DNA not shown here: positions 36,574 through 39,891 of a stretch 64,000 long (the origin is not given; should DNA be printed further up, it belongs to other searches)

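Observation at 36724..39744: Mosaic surface protein built of alternating ~68-aa and ~85-aa modules, with intragenic DNA repeats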

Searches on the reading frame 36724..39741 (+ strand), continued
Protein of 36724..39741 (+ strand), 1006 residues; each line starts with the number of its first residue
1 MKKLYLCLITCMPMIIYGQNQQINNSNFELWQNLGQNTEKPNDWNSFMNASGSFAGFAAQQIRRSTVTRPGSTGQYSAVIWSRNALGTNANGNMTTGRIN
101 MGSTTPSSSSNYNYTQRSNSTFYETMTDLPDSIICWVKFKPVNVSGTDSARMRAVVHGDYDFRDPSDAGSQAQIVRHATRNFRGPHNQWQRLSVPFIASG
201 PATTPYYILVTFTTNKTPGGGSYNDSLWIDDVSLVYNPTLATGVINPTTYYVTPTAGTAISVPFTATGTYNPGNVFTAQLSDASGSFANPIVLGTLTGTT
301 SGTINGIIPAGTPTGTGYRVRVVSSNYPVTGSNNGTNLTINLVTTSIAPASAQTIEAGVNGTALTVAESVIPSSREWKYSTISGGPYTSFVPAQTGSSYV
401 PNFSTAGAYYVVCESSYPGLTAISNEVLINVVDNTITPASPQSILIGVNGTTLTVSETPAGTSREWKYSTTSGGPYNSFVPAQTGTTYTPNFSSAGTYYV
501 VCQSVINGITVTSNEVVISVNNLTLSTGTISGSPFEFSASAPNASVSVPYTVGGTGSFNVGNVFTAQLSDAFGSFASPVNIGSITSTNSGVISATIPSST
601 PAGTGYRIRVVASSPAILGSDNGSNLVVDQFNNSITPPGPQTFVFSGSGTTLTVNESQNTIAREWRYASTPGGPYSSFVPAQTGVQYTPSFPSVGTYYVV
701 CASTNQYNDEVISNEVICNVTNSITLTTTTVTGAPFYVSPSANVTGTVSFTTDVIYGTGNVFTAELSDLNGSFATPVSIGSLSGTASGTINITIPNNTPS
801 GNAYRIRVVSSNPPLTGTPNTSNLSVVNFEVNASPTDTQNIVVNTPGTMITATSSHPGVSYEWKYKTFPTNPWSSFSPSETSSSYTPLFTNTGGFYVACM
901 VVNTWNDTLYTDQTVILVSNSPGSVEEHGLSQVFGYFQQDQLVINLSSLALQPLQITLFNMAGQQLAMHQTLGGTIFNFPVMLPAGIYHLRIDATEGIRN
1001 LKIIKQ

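Call 32: predict_structure(alignment_id=A1)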
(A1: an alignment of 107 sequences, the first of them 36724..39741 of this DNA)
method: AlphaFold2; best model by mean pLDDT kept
length: 1006 residues; sequences in the alignment: 107
mean_pLDDT: 90.3   pTM: 0.48
mean pLDDT of the five models: 90.3, 89.8, 89.4, 89.1, 87.3
residues with pLDDT >= 90: 699; 70-90: 271; 50-70: 18; < 50: 18
segments of 3 or more residues with pLDDT < 50: 12-18, 922-930
pLDDT, mean of each block of 10 residues (from residue 1): 60 48 85 89 90 85 92 91 84 94 89 94 88 93 85 95 91 93 87 90 90 90 92 87 94 94 88 88 94 92 95 96 84 93 94 92 95 96 92 93 94 95 95 88 86 91 94 90 93 91 93 90 89 92 94 87 93 87 95 95 92 88 91 92 91 94 96 93 95 94 95 95 90 93 93 90 96 93 95 93 96 93 94 88 92 95 90 92 95 91 95 89 40 82 88 92 92 90 92 87 90
secondary structure, 60 per line:
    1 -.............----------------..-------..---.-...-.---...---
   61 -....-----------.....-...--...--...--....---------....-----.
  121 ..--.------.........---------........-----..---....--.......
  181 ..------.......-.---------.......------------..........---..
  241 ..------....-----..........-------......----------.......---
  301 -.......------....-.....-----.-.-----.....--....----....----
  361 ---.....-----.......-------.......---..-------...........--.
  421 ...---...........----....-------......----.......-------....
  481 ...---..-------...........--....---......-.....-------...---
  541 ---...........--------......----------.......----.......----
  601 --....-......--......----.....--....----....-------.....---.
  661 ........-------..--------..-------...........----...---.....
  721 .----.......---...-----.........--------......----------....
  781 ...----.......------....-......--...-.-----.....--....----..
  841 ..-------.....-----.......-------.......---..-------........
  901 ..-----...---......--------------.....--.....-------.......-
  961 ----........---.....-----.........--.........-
elements in order (helices of 4 or more, strands of 3 or more residues): H2-14 E62-65 E77-81 E83-85 E88-90 E93-95 E98-101 E111-114 E132-140 E150-157 H168-171 E174-182 E189-195 E207-213 E226-235 E239-242 E249-252 E258-267 E275-280 E291-297 E302-308 E315-318 E320-324 E338-342 E345-348 E353-356 E364-368 E374-380 E388-394 E407-417 E420-423 E427-437 E442-445 E453-458 E463-469 E477-483 E496-506 E509-512 E516-521 E523-527 E535-537 E544-554 E563-568 E579-585 E590-596 E603-606 E608-613 E616-621 E626-630 E633-636 E641-644 E652-656 E660-668 E695-705 E710-712 E716-721 E726-732 E736-738 E744-752 E761-766 E777-783 E788-794 E801-804 E806-811 E814-816 E824-828 E831-834 E839-842 E850-854 E860-866 E874-880 E893-902 E908-910 E914-919 E934-938 E941-945 E953-959 E965-972 E976-980 E986-994 E997-1005

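Call 34: fold_search(model_id=the predicted structure, library=pdb)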
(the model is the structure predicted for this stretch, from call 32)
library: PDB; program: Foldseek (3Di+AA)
matches with E <= 10: 1906; with E <= 0.001: 263
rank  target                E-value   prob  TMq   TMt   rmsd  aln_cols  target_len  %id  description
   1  7som_D                5.6e-18  1.00  0.14  0.11  29.7      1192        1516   10  Ciliary C2 central pair apparatus isolated from Chlamydomonas reinhardtii (released 2022-04-13)
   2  6iaa_A                9.7e-17  1.00  0.15  0.17  56.2       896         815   13  hRobo2 ectodomain (released 2019-03-13)
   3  9ijj_4H               2.0e-16  1.00  0.13  0.05  86.1      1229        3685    9  In situ structure of the central apparatus in mouse sperm axoneme. (released 2025-06-04)
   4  9b4h_A                2.3e-16  1.00  0.16  0.09  66.8      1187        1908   12  Chlamydomonas reinhardtii mastigoneme filament (released 2024-04-10)
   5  8wa2_D                3.3e-16  1.00  0.15  0.11  68.0      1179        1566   12  cryo-EM structure of native mastigonemes isolated from Chlamydomonas reinhardtii at 3.0 angstrom resolution (released 2024-04-10)
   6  9ijj_4I               3.8e-16  1.00  0.14  0.06  85.3      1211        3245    9  In situ structure of the central apparatus in mouse sperm axoneme. (released 2025-06-04)
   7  9ijj_4G               5.4e-16  1.00  0.13  0.05  86.0      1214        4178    9  In situ structure of the central apparatus in mouse sperm axoneme. (released 2025-06-04)
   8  8wa2_C                8.5e-16  1.00  0.15  0.11  67.4      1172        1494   13  cryo-EM structure of native mastigonemes isolated from Chlamydomonas reinhardtii at 3.0 angstrom resolution (released 2024-04-10)
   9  9fx2                  1.3e-15  1.00  0.13  0.12  39.1       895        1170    9  Structure of methylamine activated CD109 (released 2025-03-19)
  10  8q6t_I                1.5e-15  1.00  0.18  0.17  104.4      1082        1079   11  Helical reconstruction of the relaxed thick filament from FIB milled left ventricular mouse myofibrils (released 2023-11-01)
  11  9fx3_A                2.9e-15  1.00  0.13  0.11  39.8       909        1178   10  Structure of active human CD109 (released 2025-03-19)
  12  9u61_E                5.0e-15  1.00  0.19  0.14  42.6       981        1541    9  CP/MBL pathways C3 convertase C4b2a and C3 complex (released 2026-01-14)
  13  8wa2_A                7.2e-15  1.00  0.15  0.09  67.9      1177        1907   12  cryo-EM structure of native mastigonemes isolated from Chlamydomonas reinhardtii at 3.0 angstrom resolution (released 2024-04-10)
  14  7s63_A                7.5e-15  1.00  0.14  0.11  41.4      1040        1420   10  Native-form oocyte/egg Alpha-2-Macroglobulin (A2Moo) tetramer (released 2022-01-05)
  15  9u5z_E                8.6e-15  1.00  0.18  0.14  40.3       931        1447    9  C3 convertases zymogen C4b2 in activation state (released 2026-01-14)
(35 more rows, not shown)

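Call 49: find_related_loci(query=A2, collection=genome_contigs, flank=4000)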
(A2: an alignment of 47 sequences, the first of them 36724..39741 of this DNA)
Query A2 (1006 aa) in genome_contigs; peptide patterns used: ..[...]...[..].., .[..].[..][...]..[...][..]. (x = any residue, [..] = any of these).
598 stretches matched a pattern (row limit reached: there are more); 563 encode a relative of the query (tblastn E <= 1e-3); the best 80 are kept; 80 distinct loci.
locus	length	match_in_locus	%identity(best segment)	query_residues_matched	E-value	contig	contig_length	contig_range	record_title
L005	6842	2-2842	53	57-1003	0e+0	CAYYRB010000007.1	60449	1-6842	MAG TPA_asm: uncultured Candidatus Competibacteraceae bacterium isolate SRP278252_co3_167 genome assembly, contig: NODE_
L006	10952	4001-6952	50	1-992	0e+0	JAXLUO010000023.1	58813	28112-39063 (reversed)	MAG: Chitinophagales bacterium isolate STL-BAC32 C2.193.fa-23, whole genome shotgun sequence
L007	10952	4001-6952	50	1-992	0e+0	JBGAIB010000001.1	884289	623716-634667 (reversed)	MAG: Chitinophagales bacterium isolate MAG_MBR_H125.33 MBRH125-33_opera_contig_30, whole genome shotgun sequence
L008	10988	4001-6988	47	1-1006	0e+0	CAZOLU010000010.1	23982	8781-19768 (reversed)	MAG TPA_asm: uncultured Saprospiraceae bacterium isolate SRP141376_co3_133 genome assembly, contig: NODE_5577_length_239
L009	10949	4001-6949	48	1-994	0e+0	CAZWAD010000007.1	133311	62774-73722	MAG TPA_asm: uncultured Chitinophaga sp. isolate SRP287453_co1_292 genome assembly, contig: NODE_126_length_133311_cov_9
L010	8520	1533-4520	48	1-1006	0e+0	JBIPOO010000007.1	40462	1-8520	MAG: Saprospira sp. isolate ME2014-07-24_3300043772_group5_bin162 Rohwer_bin605_scaffold_544_c1, whole genome shotgun se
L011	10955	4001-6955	48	1-992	0e+0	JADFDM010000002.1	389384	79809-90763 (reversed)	MAG: Sphingobacteriales bacterium isolate QR_Bin.20 NODE_2_length_389384_cov_24.097, whole genome shotgun sequence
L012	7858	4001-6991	52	1-1005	0e+0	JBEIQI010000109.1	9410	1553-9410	MAG: Flavobacteriales bacterium isolate Sample-107-S7-bin-116 Sample_107_S7-bin_116-k141_2259042, whole genome shotgun s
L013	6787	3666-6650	47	1-1006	0e+0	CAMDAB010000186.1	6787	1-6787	MAG: Saprospira grandis DSM 2844 isolate ME-21oct19-178 genome assembly, contig: ME-21oct19-C21302, whole genome shotgun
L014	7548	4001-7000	47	1-1006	0e+0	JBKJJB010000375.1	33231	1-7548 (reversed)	MAG: Chitinophagales bacterium isolate ant_bin.189 S1Ck117_3487340_flag_1_multi_14.0312_len_33231, whole genome shotgun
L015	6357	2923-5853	48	23-1006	0e+0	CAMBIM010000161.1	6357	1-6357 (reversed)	MAG: Chitinophaga pinensis isolate MiH-22jul19-236 genome assembly, contig: MiH-22jul19-C28978, whole genome shotgun seq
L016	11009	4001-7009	49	1-1006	0e+0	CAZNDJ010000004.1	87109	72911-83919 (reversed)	MAG TPA_asm: uncultured Chitinophagaceae bacterium isolate SRP262948_co1_209 genome assembly, contig: NODE_284_length_87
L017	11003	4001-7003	47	1-1006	0e+0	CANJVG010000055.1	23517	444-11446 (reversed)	MAG: Bacteroidetes bacterium isolate RH-23may17-913 genome assembly, contig: RH-23may17-C15623, whole genome shotgun seq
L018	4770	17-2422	53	189-992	0e+0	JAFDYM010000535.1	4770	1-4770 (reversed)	MAG: Bacteroidetes bacterium isolate SZAS-55 CK_MAG-10__535__length-4770, whole genome shotgun sequence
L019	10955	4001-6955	46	4-1006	0e+0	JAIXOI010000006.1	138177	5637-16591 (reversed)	MAG: Sphingobacteriales bacterium isolate C1_MAG_00009 C1_MAG_00009_000000000044, whole genome shotgun sequence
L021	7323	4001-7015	46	1-1006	0e+0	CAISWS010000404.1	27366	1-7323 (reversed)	MAG: uncultured Bacteroidetes bacterium isolate AM3_bin-0905 genome assembly, contig: bin-0905:404/527, whole genome sho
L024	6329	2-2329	50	227-1005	0e+0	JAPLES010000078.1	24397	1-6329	MAG: Bacteroidetes bacterium isolate LacPavin_0818_WC40_MAG_40_11 LacPavin_0818_WC40_scaffold_506688, whole genome shotg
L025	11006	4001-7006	49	1-1005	0e+0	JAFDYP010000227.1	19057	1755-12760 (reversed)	MAG: Bacteroidetes bacterium isolate SZAS-58 CK_MAG-92__227__length-19057, whole genome shotgun sequence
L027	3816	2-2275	51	223-1005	0e+0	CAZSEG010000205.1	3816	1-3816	MAG TPA_asm: uncultured Chitinophagaceae bacterium isolate SRP344714_co2_508 genome assembly, contig: NODE_61143_length_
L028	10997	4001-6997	44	1-1005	0e+0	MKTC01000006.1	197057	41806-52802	MAG: Bacteroidetes bacterium 37-13 scnpilot_p_inoc_scaffold_138, whole genome shotgun sequence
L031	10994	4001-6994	45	1-1006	0e+0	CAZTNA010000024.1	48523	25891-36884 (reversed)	MAG TPA_asm: uncultured Chitinophaga sp. isolate SRP189682_co1_341 genome assembly, contig: NODE_811_length_48523_cov_9.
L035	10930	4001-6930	61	23-1005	0e+0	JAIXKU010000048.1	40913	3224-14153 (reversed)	MAG: Flavobacteriales bacterium isolate UW1SPNA046 one-stage_bin046_NODE_974, whole genome shotgun sequence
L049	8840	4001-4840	39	226-825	4e-35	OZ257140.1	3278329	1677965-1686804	MAG: Bacteroidia bacterium isolate 69925edc-231f-44ad-80cb-a2517d38b89c genome assembly, chromosome: 1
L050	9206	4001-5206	32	238-1006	4e-35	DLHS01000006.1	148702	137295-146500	MAG TPA_asm: Bacteroidetes bacterium UBA7662 UBA7662_contig_1111, whole genome shotgun sequence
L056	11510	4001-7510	36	238-866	6e-31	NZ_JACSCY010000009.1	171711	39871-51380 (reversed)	Hymenobacter citatus strain BT507 NODE_9_length_171711_cov_47.996335, whole genome shotgun sequence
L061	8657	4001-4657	45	188-884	1e-29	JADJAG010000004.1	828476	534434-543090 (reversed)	MAG: Chitinophagaceae bacterium isolate AalW_18-Q3-R10-53_BATAC.339 tig00404341-10-8306280, whole genome shotgun sequenc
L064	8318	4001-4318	65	239-826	2e-29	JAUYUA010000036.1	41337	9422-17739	MAG: Lutibacter sp. isolate C8_metabat.bin.53 C8_k141_7610, whole genome shotgun sequence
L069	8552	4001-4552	41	159-343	2e-28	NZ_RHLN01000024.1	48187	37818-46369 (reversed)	Lutibacter sp. HS1-25 jcf7180000044899, whole genome shotgun sequence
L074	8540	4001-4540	52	256-855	3e-28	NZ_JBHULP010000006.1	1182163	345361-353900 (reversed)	Hymenobacter monticola strain KCTC 42733 platanus_K_17_124_6, whole genome shotgun sequence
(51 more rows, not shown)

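Call 52: search_protein_families(library=pfam, proteins=[P0095, P0028, P0119, P0002, P0083, P0075], max_evalue=0.01)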
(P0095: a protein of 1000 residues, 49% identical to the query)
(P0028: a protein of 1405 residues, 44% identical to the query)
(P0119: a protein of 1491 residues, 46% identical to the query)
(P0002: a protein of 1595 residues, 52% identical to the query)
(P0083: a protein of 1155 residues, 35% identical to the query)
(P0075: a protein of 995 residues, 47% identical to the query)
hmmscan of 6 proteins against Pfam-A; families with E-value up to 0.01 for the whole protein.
P0095 (1000 aa): 2 families
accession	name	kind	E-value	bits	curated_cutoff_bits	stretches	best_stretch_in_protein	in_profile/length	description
PF10342.15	Kre9_KNH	-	2.1e-09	38.4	24.6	1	740-809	10-80/94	Kre9/KNH-like N-terminal Ig-like domain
PF18962.6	Por_Secre_tail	-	1.3e-05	25.8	27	1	934-997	8-73/75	Secretion system C-terminal sorting domain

P0028 (1405 aa): 5 families
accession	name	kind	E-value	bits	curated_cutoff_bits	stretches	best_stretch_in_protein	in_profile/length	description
PF19081.6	Ig_7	-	2.8e-13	50.4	27.3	1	564-638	13-83/84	Ig-like domain CHU_C associated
PF05554.16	Novirhabdo_Nv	-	8.5e-05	22.7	25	0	1292-1318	79-105/122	Viral hemorrhagic septicemia virus non-virion protein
PF10342.15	Kre9_KNH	-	0.00012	23.2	24.6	0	300-352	39-90/94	Kre9/KNH-like N-terminal Ig-like domain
PF00229.24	TNF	-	0.0028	18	23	0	995-1022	27-54/127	TNF(Tumour Necrosis Factor) family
PF22820.2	TcaA_3rd_4th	-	0.0052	17.1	27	0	981-1020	22-63/73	TcaA protein 3rd/4th domain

P0119 (1491 aa): 2 families
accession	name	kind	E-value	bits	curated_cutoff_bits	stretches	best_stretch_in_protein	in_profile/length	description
PF19081.6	Ig_7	-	2.2e-12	47.5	27.3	4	377-461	3-84/84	Ig-like domain CHU_C associated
PF21722.4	Gly_rich_2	-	2e-09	38.3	24.3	1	1057-1253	4-225/226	Glycine-rich domain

P0002 (1595 aa): 1 family
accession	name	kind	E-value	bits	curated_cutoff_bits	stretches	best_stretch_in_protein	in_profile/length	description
PF18962.6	Por_Secre_tail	-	0.0011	19.7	27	1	1528-1594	7-75/75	Secretion system C-terminal sorting domain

P0083 (1155 aa): 3 families
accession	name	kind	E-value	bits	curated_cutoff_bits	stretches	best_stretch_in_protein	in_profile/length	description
PF00229.24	TNF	-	6.9e-14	52.3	23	0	581-636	26-77/127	TNF(Tumour Necrosis Factor) family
PF18962.6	Por_Secre_tail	-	2.1e-05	25.2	27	1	1088-1153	7-74/75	Secretion system C-terminal sorting domain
PF23278.1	Piwi_N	-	0.0022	18.6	27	0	405-443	13-53/75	Piwi, N-terminal domain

P0075 (995 aa): 2 families
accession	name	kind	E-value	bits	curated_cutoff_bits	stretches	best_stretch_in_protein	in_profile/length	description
PF13201.12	PCMD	-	7.1e-11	42.7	28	1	38-226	25-234/234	Putative carbohydrate metabolism domain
PF10342.15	Kre9_KNH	-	0.0092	17.1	24.6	0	279-331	40-94/94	Kre9/KNH-like N-terminal Ig-like domain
